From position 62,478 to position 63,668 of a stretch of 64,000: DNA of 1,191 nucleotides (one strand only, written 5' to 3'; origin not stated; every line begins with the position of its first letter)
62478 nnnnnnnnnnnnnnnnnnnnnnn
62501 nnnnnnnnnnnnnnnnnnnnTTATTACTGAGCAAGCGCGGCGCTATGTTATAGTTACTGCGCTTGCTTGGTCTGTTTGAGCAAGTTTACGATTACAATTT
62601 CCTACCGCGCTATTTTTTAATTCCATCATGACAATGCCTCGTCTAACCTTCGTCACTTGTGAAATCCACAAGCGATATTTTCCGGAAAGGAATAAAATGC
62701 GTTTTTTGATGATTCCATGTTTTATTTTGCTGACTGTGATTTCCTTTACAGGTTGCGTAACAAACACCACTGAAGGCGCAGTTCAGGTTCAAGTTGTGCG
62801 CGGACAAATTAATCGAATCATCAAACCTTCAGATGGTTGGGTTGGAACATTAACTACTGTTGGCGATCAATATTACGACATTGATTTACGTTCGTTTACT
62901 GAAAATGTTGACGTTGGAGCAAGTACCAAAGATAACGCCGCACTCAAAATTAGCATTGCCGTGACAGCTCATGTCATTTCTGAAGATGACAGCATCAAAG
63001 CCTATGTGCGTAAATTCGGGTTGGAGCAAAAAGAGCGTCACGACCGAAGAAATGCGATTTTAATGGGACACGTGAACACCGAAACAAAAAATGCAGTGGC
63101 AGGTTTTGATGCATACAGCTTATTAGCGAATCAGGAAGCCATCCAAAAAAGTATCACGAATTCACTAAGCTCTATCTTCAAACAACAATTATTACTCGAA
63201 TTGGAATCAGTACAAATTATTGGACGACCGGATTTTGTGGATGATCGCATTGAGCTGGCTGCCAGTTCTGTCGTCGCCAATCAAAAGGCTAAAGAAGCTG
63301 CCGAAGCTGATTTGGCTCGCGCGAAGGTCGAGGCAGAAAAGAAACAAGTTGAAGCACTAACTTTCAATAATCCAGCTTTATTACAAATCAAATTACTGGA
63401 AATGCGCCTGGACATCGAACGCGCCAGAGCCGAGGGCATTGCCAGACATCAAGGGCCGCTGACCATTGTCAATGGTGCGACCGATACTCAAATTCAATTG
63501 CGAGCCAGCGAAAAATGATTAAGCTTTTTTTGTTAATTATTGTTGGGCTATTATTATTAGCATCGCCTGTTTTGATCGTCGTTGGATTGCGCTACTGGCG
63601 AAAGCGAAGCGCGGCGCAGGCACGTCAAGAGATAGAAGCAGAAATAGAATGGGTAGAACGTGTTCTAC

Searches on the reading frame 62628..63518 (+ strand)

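Call 12: search_protein_families(library=pfam, proteins=[window:62628-63518:+], max_evalue=0.01)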
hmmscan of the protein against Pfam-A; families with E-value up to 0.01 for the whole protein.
window:62628-63518:+ (296 aa): 1 family
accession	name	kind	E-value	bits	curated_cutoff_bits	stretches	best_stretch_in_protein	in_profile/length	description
PF01145.31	Band_7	-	2.5e-12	47.7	23.6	1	52-233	8-173/176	SPFH domain / Band 7 family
